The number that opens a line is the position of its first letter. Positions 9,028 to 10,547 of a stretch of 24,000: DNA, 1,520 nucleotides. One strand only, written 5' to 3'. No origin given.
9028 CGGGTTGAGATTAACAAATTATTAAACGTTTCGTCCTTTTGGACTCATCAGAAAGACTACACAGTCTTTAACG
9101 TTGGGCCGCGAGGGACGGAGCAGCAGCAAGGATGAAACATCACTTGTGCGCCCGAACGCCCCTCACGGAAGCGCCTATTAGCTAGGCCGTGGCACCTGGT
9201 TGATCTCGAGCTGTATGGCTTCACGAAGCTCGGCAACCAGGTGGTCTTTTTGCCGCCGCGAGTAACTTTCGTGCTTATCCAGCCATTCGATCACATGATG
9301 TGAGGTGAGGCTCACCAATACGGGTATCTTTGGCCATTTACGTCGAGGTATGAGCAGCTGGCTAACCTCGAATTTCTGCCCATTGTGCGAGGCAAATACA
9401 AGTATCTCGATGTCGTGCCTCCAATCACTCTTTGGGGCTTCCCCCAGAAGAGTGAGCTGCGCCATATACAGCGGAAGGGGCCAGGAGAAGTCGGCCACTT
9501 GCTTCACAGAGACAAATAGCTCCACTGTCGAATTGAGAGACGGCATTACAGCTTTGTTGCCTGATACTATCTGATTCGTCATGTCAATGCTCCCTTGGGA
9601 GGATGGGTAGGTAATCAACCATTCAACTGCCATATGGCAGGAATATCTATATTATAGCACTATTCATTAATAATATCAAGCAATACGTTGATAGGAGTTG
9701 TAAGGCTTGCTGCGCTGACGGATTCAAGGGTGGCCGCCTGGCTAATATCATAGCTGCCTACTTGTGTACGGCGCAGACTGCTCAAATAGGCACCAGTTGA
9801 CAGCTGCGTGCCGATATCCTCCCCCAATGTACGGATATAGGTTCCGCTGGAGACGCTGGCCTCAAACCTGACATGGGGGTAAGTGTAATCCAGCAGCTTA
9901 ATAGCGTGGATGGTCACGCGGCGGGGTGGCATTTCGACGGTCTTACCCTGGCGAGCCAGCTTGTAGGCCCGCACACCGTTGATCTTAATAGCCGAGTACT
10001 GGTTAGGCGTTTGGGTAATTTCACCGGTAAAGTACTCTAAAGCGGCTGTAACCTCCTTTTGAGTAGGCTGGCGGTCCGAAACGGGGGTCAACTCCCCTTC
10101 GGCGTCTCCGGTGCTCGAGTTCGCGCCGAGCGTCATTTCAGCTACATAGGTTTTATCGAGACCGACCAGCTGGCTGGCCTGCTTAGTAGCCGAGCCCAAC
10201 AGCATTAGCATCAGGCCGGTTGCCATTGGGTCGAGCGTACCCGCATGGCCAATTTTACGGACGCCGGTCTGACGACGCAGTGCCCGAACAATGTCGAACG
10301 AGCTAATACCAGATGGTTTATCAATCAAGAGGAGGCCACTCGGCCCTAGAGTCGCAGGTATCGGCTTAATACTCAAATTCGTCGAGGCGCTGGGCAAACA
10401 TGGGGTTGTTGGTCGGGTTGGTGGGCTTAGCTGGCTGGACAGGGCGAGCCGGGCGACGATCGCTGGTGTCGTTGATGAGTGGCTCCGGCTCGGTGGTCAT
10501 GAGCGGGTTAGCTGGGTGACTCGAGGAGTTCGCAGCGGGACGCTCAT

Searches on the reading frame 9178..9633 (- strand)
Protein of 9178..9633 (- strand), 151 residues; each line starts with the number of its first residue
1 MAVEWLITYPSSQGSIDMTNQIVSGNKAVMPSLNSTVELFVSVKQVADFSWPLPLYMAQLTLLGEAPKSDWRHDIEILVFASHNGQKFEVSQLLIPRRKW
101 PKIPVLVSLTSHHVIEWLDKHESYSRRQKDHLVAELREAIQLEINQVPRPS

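Call 9: search_protein_families(library=pfam, proteins=[window:9178-9633:-], max_evalue=0.01)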
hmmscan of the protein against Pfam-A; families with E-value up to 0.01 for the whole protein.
window:9178-9633:- (151 aa): 0 families

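Call 10: search_protein_families(library=phrogs, proteins=[window:9178-9633:-], max_evalue=1)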
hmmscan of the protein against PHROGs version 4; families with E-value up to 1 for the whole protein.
window:9178-9633:- (151 aa): 0 families

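Call 12: find_homologous_proteins(query=window:9178-9633:-, max_evalue=0.01)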
Query window:9178-9633:- (151 aa): 1 proteins with E <= 0.01 among 9 candidates.
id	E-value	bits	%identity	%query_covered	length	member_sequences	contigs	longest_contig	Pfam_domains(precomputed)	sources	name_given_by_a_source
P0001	1.7e-82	293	100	89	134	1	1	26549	-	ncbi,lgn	-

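Call 14: find_encoding_contigs(protein=P0001, flank=10000)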
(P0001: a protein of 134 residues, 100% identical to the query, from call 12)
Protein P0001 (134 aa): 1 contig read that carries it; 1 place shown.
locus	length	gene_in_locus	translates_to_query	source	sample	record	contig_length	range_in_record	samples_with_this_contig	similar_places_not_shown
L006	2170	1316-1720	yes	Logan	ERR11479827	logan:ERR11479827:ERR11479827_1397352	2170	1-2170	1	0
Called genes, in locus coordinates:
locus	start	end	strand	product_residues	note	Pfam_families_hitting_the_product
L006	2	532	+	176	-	?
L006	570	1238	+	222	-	PF01509:TruB_N, PF16198:TruB_C_2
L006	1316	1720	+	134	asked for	-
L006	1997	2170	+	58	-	?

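Call 54: search_protein_families(library=pfam, alignment_id=A5, max_evalue=1)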
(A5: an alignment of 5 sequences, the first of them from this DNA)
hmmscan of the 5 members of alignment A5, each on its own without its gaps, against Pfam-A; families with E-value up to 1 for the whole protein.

A. member 1, seq(134 aa): 1 family
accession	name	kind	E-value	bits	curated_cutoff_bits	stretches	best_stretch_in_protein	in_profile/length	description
PF18086.7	PPIP5K2_N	-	0.032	14.8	35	1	79-124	44-87/90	Diphosphoinositol pentakisphosphate kinase 2 N-terminal domain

B. families by the number of members that match (of 5 scanned): 2 families
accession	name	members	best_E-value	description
PF18086.7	PPIP5K2_N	1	0.032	Diphosphoinositol pentakisphosphate kinase 2 N-terminal domain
PF16730.10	DnaGprimase_HBD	1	0.049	DnaG-primase C-terminal, helicase-binding domain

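Call 55: search_protein_families(library=padloc, alignment_id=A5, max_evalue=1)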
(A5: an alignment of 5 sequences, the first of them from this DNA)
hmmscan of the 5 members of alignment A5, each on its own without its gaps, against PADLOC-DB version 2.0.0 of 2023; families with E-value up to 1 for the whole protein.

A. member 1, seq(134 aa): 0 families

B. families by the number of members that match (of 5 scanned): 1 family
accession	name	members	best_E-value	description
PDLC04825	PDC-S02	1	0.01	-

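Call 81: predict_structure(protein=P0001)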
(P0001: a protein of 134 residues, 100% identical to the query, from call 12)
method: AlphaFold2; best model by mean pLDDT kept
length: 134 residues; sequences in the alignment: 1
mean_pLDDT: 56.0   pTM: 0.51
mean pLDDT of the five models: 56.0, 52.1, 45.1, 42.2, 38.4
residues with pLDDT >= 90: 0; 70-90: 19; 50-70: 74; < 50: 41
segments of 3 or more residues with pLDDT < 50: 1-8, 14-18, 79-99
pLDDT, mean of each block of 10 residues (from residue 1): 37 49 68 61 60 60 63 57 36 42 57 66 72 57
secondary structure, 60 per line:
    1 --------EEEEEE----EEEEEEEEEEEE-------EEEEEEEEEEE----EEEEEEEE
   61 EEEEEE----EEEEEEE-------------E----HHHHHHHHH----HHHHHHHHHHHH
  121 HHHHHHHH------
elements in order: E9-14 E19-30 E38-48 E53-66 E71-77 H96-104 H109-128

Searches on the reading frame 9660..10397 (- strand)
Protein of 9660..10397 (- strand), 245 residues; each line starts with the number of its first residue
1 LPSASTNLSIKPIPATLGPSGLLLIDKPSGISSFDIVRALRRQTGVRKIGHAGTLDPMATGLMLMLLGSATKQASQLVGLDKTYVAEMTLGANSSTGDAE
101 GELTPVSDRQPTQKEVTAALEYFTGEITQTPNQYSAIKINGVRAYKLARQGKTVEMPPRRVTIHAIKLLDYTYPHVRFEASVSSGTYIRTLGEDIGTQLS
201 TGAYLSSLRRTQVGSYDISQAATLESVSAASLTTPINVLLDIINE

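Call 9: search_protein_families(library=pfam, proteins=[window:9660-10397:-], max_evalue=0.01)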
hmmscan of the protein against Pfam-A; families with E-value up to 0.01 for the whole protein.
window:9660-10397:- (245 aa): 2 families
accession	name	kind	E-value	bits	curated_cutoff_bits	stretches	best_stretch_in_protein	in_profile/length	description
PF01509.24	TruB_N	-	1.2e-51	175.5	27.3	1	41-188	1-149/149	TruB family pseudouridylate synthase (N terminal domain)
PF16198.10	TruB_C_2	-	6.7e-11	42.6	29.3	1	189-232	1-44/66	tRNA pseudouridylate synthase B C-terminal domain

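Call 11: find_related_loci(query=window:9660-10397:-, collection=genome_contigs, flank=6000)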
Query window:9660-10397:- (245 aa) in genome_contigs; peptide patterns used: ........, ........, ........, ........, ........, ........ (x = any residue, [..] = any of these).
139 stretches matched a pattern; 5 encode a relative of the query (tblastn E <= 1e-3); 5 distinct loci.
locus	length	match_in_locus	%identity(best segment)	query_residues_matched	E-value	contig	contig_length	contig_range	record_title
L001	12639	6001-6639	64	20-232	5e-90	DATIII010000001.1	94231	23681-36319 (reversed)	MAG TPA_asm: Candidatus Saccharimonadales bacterium isolate SMAG_U15661 k141_281450, whole genome shotgun sequence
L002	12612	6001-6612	55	22-219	5e-68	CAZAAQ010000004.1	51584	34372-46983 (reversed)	MAG TPA_asm: uncultured Candidatus Saccharibacteria bacterium isolate binchicken_co41_384 genome assembly, contig: NODE_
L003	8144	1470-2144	48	21-234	3e-64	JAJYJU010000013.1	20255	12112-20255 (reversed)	MAG: bacterium isolate DBS2-1.bin169 NODE_4660_length_20255_cov_4.949722, whole genome shotgun sequence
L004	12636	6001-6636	49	22-228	5e-63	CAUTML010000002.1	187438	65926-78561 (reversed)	MAG TPA_asm: uncultured Candidatus Saccharibacteria bacterium isolate ERR10228860_bin.46_MetaWRAP_v1.3_MAG genome assemb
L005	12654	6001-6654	41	20-228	8e-49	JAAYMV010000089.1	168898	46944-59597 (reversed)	MAG: Bacillota bacterium isolate AS20ysBPTH_50 67606_AS20, whole genome shotgun sequence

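Call 21: find_homologous_proteins(query=window:9660-10397:-, max_evalue=1e-40)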
Query window:9660-10397:- (245 aa): 6271 proteins with E <= 1e-40 among 8000 candidates; the best 120 are listed.
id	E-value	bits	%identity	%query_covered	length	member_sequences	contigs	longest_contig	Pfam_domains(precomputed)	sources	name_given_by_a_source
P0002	2.2e-135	467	100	91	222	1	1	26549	PF01509.24,PF16198.11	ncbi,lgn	-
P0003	1.4e-106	373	77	95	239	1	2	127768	PF01509.24,PF16198.11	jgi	jgi:tRNA pseudouridine55 synthase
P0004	2.6e-104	366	77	93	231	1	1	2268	PF01509.24,PF16198.11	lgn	-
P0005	9.3e-101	354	78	85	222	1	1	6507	PF01509.24,PF16198.11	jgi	-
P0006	1.0e-100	354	75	89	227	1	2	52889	PF01509.24,PF16198.11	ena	-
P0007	7.7e-99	348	73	92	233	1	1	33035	PF01509.24,PF16198.11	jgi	jgi:tRNA pseudouridine55 synthase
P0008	2.4e-98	346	72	93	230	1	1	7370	PF01509.24,PF16198.11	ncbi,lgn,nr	ncbi:MAG TPA: tRNA pseudouridine(55) synthase TruB [Candidatus Saccharimonadales bacterium]|nr:tRNA 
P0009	9.3e-98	344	73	89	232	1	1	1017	PF01509.24,PF16198.11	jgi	-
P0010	3.2e-97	343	71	96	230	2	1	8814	PF01509.24,PF16198.11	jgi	jgi:tRNA pseudouridine55 synthase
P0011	3.5e-97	342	74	88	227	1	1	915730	PF01509.24,PF16198.11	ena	-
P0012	5.4e-97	342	73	89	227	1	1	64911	PF01509.24,PF16198.11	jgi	jgi:tRNA pseudouridine55 synthase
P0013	6.3e-96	338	72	89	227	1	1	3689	PF01509.24,PF16198.11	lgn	-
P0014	5.0e-95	335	73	87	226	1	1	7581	PF01509.24,PF16198.11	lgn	-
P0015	9.3e-95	335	72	89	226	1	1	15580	PF01509.24,PF16198.11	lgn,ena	-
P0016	1.3e-94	334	72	87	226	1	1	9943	PF01509.24,PF16198.11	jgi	jgi:tRNA pseudouridine55 synthase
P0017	2.3e-94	333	69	92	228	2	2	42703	PF01509.24,PF16198.11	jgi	jgi:tRNA pseudouridine55 synthase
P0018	3.1e-94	333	71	89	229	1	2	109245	PF01509.24,PF16198.11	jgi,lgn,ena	-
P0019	5.4e-93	329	71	87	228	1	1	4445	PF01509.24,PF16198.11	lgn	-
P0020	6.2e-92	325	72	86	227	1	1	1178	PF01509.24,PF16198.11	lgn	-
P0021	6.8e-92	325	69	92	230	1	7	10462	PF01509.24,PF16198.11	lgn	-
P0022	2.0e-91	324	68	94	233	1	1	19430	PF01509.24,PF16198.11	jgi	jgi:tRNA pseudouridine55 synthase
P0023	3.2e-91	323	69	87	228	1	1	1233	PF01509.24,PF16198.11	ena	-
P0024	1.1e-90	321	67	92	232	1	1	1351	PF01509.24,PF16198.11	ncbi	-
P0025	1.3e-90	321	70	87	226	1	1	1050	PF01509.24,PF16198.11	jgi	jgi:tRNA pseudouridine55 synthase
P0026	1.3e-90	321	68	89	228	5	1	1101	PF01509.24,PF16198.11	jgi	jgi:tRNA pseudouridine55 synthase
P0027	9.0e-89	315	69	87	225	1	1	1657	PF01509.24,PF16198.11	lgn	-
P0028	3.2e-88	313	64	93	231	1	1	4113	PF01509.24,PF16198.11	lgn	-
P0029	3.7e-88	313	67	93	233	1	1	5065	PF01509.24,PF16198.11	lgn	-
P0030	5.3e-88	312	74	81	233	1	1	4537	PF01509.24,PF16198.11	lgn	-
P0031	2.6e-87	310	69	88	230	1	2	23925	PF01509.24,PF16198.11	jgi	jgi:tRNA pseudouridine55 synthase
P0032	8.3e-87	309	69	89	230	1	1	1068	PF01509.24,PF16198.11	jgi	jgi:tRNA pseudouridine55 synthase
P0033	1.1e-86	308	66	92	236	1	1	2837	PF01509.24,PF16198.11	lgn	-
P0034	1.2e-85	305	67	87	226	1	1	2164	PF01509.24,PF16198.11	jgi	jgi:tRNA pseudouridine55 synthase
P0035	1.6e-85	304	66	87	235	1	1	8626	PF01509.24,PF16198.11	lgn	-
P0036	3.3e-85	303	65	93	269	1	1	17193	PF01509.24,PF16198.11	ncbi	ncbi:MAG TPA: tRNA pseudouridine(55) synthase TruB [Candidatus Saccharimonadia bacterium]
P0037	4.0e-85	303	64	92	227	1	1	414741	PF01509.24,PF16198.11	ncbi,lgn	-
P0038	1.1e-84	302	68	87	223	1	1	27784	PF01509.24,PF16198.11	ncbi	-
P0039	2.2e-84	301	62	98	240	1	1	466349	PF01509.24,PF16198.11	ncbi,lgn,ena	-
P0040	5.1e-84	299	66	90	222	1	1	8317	PF01509.24,PF16198.11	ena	-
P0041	6.0e-84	299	69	84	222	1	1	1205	PF01509.24,PF16198.11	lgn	-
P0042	1.0e-83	298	67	87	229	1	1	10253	PF01509.24,PF16198.11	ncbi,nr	ncbi:MAG TPA: tRNA pseudouridine(55) synthase TruB [Candidatus Dormibacteraeota bacterium]|nr:tRNA p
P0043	1.2e-83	298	70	85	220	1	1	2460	PF01509.24,PF16198.11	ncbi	-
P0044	1.6e-83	298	67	85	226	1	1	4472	PF01509.24,PF16198.11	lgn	-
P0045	2.1e-83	297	64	90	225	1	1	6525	PF01509.24,PF16198.11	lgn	-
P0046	2.9e-83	297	64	89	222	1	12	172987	PF01509.24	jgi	jgi:tRNA pseudouridine55 synthase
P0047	3.3e-83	297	67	85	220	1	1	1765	PF01509.24,PF16198.11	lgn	-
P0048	7.5e-83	296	65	90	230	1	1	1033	PF01509.24,PF16198.11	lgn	-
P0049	1.0e-82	295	68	84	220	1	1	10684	PF01509.24,PF16198.11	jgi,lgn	jgi:tRNA pseudouridine55 synthase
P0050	1.4e-82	295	65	88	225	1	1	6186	PF01509.24,PF16198.11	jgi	jgi:tRNA pseudouridine55 synthase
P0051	1.4e-82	295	65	88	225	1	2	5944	PF01509.24,PF16198.11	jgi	jgi:tRNA pseudouridine55 synthase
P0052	2.3e-82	294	65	88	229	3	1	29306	PF01509.24,PF16198.11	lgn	-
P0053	3.9e-82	293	62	90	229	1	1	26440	PF01509.24,PF16198.11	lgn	-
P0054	5.2e-82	293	63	89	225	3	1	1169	PF01509.24,PF16198.11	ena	-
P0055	6.5e-82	293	67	85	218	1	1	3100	PF01509.24,PF16198.11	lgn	-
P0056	7.3e-82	292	69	84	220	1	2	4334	PF01509.24,PF16198.11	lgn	-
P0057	8.5e-82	292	61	91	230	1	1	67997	PF01509.24,PF16198.11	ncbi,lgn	-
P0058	1.1e-81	292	64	89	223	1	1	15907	PF01509.24,PF16198.11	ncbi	-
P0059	1.2e-81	292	65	89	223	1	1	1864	PF01509.24,PF16198.11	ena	-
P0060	1.2e-81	292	66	85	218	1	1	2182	PF01509.24,PF16198.11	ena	-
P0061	1.5e-81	291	64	89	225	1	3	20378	PF01509.24,PF16198.11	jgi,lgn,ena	-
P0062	1.5e-81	291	61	93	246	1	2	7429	PF01509.24,PF16198.11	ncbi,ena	-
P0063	1.6e-81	291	66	85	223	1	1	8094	PF01509.24,PF16198.11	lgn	-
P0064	2.2e-81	291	63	92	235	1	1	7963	PF01509.24,PF16198.11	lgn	-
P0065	2.3e-81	291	63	87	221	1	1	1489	PF01509.24,PF16198.11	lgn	-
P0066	2.5e-81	291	65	89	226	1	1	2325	PF01509.24,PF16198.11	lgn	-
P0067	2.6e-81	291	64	89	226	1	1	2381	PF01509.24,PF16198.11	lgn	-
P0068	3.5e-81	290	64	90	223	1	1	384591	PF01509.24,PF16198.11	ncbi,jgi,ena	jgi:tRNA pseudouridine55 synthase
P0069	5.3e-81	290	67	84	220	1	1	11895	PF01509.24,PF16198.11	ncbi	-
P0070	6.8e-81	289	64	87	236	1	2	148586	PF01509.24,PF16198.11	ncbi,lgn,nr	ncbi:MAG TPA: tRNA pseudouridine(55) synthase TruB [Candidatus Saccharimonadales bacterium]|nr:tRNA 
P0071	9.9e-81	289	67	85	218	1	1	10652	PF01509.24,PF16198.11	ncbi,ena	-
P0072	1.0e-80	289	67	85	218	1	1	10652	PF01509.24,PF16198.11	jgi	jgi:tRNA pseudouridine55 synthase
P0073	1.1e-80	289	65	85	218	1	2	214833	PF01509.24,PF16198.11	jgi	jgi:tRNA pseudouridine55 synthase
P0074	1.5e-80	288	67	84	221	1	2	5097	PF01509.24,PF16198.11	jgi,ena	-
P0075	1.5e-80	288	66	85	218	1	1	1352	PF01509.24,PF16198.11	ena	-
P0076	1.8e-80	288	64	87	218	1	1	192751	PF01509.24,PF16198.11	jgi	jgi:tRNA pseudouridine55 synthase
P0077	2.2e-80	288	63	89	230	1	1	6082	PF01509.24,PF16198.11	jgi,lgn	jgi:tRNA pseudouridine55 synthase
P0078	3.1e-80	287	61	88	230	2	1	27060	PF01509.24,PF16198.11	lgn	-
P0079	3.2e-80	287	65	84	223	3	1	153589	PF01509.24,PF16198.11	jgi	-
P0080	3.3e-80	287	66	84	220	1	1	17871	PF01509.24,PF16198.11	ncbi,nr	ncbi:MAG TPA: tRNA pseudouridine(55) synthase TruB [Candidatus Nanoarchaeia archaeon]|nr:tRNA pseudo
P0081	3.5e-80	287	63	87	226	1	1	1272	PF01509.24,PF16198.11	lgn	-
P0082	4.2e-80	287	63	88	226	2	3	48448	PF01509.24,PF16198.11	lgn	-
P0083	4.3e-80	287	66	86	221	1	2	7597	PF01509.24,PF16198.11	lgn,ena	-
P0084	4.4e-80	287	65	84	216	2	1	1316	PF01509.24,PF16198.11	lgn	-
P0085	4.5e-80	287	63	91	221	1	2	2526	PF01509.24,PF16198.11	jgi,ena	-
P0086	6.1e-80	286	66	84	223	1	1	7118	PF01509.24,PF16198.11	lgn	-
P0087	6.3e-80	286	64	87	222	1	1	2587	PF01509.24,PF16198.11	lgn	-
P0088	1.0e-79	285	63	87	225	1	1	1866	PF01509.24,PF16198.11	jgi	jgi:tRNA pseudouridine55 synthase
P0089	1.1e-79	285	65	85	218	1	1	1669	PF01509.24,PF16198.11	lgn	-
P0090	1.7e-79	285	64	88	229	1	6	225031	PF01509.24,PF16198.11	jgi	jgi:tRNA pseudouridine55 synthase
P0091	1.9e-79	285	64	85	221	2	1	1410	PF01509.24,PF16198.11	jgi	-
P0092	2.6e-79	284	65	87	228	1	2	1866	PF01509.24,PF16198.11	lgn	-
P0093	2.8e-79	284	63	84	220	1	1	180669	PF01509.24,PF16198.11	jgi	jgi:tRNA pseudouridine55 synthase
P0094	3.0e-79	284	63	84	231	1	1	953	PF01509.24,PF16198.11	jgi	-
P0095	3.6e-79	284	64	85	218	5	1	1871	PF01509.24,PF16198.11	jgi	jgi:tRNA pseudouridine55 synthase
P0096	4.0e-79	283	65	84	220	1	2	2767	PF01509.24,PF16198.11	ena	-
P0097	4.0e-79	283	61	89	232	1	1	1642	PF01509.24,PF16198.11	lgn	-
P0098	4.2e-79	283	64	86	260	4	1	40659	PF01509.24,PF16198.11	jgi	-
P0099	5.0e-79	283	63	88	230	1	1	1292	PF01509.24,PF16198.11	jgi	jgi:tRNA pseudouridine55 synthase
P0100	7.8e-79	282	63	87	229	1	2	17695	PF01509.24,PF16198.11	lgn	-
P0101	8.0e-79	282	61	90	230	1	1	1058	PF01509.24,PF16198.11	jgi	jgi:tRNA pseudouridine55 synthase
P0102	8.1e-79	282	64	84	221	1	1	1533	PF01509.24,PF16198.11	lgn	-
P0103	8.4e-79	282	58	96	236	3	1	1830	PF01509.24,PF16198.11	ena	-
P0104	1.1e-78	282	63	86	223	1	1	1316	PF01509.24,PF16198.11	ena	-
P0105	1.1e-78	282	63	85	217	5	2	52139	PF01509.24,PF16198.11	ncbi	ncbi:MAG: hypothetical protein NVSMB39_5330 [Candidatus Saccharimonadales bacterium]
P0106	1.1e-78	282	63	84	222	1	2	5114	PF01509.24,PF16198.11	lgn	-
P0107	1.3e-78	282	64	85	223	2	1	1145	PF01509.24,PF16198.11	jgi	-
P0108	1.5e-78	282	65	84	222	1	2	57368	PF01509.24,PF16198.11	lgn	-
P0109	1.6e-78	281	63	87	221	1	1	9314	PF01509.24,PF16198.11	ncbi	-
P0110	2.0e-78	281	64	84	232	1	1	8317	PF01509.24,PF16198.11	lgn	-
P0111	2.1e-78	281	61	91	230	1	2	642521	PF01509.24,PF16198.11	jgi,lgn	jgi:tRNA pseudouridine55 synthase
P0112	2.2e-78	281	64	87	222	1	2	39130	PF01509.24,PF16198.11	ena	-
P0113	2.4e-78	281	64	86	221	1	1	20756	PF01509.24,PF16198.11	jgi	jgi:tRNA pseudouridine55 synthase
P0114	2.5e-78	281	62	90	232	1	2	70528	PF01509.24,PF16198.11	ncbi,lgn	-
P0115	2.6e-78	281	69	79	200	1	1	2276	PF01509.24,PF16198.11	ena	-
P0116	2.7e-78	281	65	87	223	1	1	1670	PF01509.24,PF16198.11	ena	-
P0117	3.2e-78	280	63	87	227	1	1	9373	PF01509.24,PF16198.11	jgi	jgi:tRNA pseudouridine55 synthase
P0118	3.3e-78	280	62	87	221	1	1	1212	PF01509.24,PF16198.11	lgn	-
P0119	4.7e-78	280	60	88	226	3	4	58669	PF01509.24,PF16198.11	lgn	-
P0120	5.1e-78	280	62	90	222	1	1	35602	PF01509.24,PF16198.11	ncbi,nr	ncbi:MAG TPA: tRNA pseudouridine(55) synthase TruB [Candidatus Saccharimonadia bacterium]|nr:tRNA ps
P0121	5.6e-78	280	63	86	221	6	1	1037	PF01509.24,PF16198.11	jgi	jgi:tRNA pseudouridine55 synthase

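Call 23: find_encoding_contigs(protein=P0003, flank=5000, max_places=2)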
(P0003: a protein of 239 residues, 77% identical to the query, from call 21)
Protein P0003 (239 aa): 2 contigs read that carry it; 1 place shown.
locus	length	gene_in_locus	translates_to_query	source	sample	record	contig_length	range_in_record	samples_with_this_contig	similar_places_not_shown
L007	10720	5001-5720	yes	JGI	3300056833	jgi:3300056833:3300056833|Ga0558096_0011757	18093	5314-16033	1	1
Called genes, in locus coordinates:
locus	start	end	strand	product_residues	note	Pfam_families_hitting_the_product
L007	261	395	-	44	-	-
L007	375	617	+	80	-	-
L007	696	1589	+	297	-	PF01149:Fapy_DNA_glyco, PF06831:H2TH, PF06827:zf-FPG_IleRS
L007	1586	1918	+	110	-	PF12643:MazG-like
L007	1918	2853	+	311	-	PF06144:DNA_pol3_delta (weak), PF21694:DNA_pol3_delta_C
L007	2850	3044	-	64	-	-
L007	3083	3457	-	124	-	PF01649:Ribosomal_S20p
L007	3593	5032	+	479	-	PF01368:DHH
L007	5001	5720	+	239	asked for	PF01509:TruB_N, PF16198:TruB_C_2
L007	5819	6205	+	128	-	-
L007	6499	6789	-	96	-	-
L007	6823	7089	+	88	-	PF00312:Ribosomal_S15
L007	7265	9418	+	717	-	PF01138:RNase_PH, PF03725:RNase_PH_C, PF03726:PNPase, PF01138:RNase_PH, PF00013:KH_1, PF00575:S1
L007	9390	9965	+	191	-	PF03167:UDG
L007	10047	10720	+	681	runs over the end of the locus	PF00753:Lactamase_B, PF12706:Lactamase_B_2 (weak), PF22505:RNase_J_b_CASP, PF07521:RMMBL, PF17770:RNase_J_C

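Call 24: find_encoding_contigs(protein=P0006, flank=5000, max_places=2)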
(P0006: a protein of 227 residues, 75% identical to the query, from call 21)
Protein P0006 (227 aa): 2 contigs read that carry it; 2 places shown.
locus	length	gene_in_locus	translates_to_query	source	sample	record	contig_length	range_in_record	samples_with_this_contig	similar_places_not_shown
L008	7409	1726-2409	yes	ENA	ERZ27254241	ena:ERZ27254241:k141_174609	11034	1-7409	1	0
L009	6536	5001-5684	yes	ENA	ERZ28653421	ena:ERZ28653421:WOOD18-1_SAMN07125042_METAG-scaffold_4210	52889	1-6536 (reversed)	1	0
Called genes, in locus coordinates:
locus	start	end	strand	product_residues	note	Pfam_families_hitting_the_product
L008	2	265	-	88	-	?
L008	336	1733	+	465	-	PF01368:DHH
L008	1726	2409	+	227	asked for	PF01509:TruB_N, PF16198:TruB_C_2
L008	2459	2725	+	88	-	PF00312:Ribosomal_S15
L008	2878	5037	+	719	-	PF01138:RNase_PH, PF03725:RNase_PH_C, PF03726:PNPase, PF01138:RNase_PH, PF00013:KH_1, PF00575:S1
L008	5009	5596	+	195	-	PF03167:UDG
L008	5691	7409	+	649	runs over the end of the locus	PF00753:Lactamase_B, PF12706:Lactamase_B_2 (weak), PF22505:RNase_J_b_CASP, PF07521:RMMBL, PF17770:RNase_J_C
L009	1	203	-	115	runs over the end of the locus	-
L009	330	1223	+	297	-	PF01149:Fapy_DNA_glyco, PF06831:H2TH, PF06827:zf-FPG_IleRS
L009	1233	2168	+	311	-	PF06144:DNA_pol3_delta (weak), PF21694:DNA_pol3_delta_C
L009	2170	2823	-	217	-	-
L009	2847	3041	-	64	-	-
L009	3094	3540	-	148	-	PF01649:Ribosomal_S20p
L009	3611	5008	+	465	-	PF01368:DHH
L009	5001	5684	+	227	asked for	PF01509:TruB_N, PF16198:TruB_C_2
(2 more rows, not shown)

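Call 25: find_encoding_contigs(protein=P0007, flank=5000, max_places=2)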
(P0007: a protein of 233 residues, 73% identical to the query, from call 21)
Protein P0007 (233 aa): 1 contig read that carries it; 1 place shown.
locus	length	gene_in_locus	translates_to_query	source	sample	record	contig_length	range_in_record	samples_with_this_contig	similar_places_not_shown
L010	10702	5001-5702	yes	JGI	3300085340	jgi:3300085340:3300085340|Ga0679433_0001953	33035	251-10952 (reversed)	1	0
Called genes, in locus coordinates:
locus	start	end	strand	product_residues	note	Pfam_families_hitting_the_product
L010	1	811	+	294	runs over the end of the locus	PF01149:Fapy_DNA_glyco, PF06831:H2TH, PF06827:zf-FPG_IleRS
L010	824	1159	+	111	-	PF12643:MazG-like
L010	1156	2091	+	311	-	PF06144:DNA_pol3_delta (weak), PF21694:DNA_pol3_delta_C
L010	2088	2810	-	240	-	-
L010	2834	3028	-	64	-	-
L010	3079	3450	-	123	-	PF01649:Ribosomal_S20p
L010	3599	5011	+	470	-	PF01368:DHH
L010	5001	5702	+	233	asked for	PF01509:TruB_N, PF16198:TruB_C_2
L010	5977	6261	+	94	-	-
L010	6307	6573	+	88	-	PF00312:Ribosomal_S15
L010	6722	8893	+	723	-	PF01138:RNase_PH, PF03725:RNase_PH_C, PF03726:PNPase, PF01138:RNase_PH, PF00013:KH_1, PF00575:S1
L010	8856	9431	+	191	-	PF03167:UDG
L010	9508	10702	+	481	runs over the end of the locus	?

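Call 26: find_encoding_contigs(protein=P0011, flank=5000, max_places=2)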
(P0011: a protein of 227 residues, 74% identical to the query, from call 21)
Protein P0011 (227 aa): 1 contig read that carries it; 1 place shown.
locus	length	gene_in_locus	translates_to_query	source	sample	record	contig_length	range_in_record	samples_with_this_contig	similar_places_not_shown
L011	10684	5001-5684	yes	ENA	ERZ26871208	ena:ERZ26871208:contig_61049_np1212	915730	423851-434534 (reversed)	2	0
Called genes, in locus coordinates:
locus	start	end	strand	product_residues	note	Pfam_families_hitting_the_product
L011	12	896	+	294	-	PF01149:Fapy_DNA_glyco, PF06831:H2TH, PF06827:zf-FPG_IleRS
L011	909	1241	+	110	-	PF12643:MazG-like (weak)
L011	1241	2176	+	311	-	PF06144:DNA_pol3_delta, PF21694:DNA_pol3_delta_C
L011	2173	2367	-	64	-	-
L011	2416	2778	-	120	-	PF01649:Ribosomal_S20p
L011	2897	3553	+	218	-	PF04542:Sigma70_r2, PF08281:Sigma70_r4_2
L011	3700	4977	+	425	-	PF01368:DHH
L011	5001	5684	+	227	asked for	PF01509:TruB_N, PF16198:TruB_C_2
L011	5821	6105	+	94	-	-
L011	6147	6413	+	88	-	PF00312:Ribosomal_S15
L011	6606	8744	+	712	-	PF01138:RNase_PH, PF03725:RNase_PH_C, PF03726:PNPase, PF01138:RNase_PH, PF00013:KH_1, PF00575:S1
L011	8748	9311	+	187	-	PF03167:UDG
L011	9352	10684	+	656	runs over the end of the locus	PF00753:Lactamase_B, PF12706:Lactamase_B_2, PF22505:RNase_J_b_CASP, PF07521:RMMBL (weak), PF17770:RNase_J_C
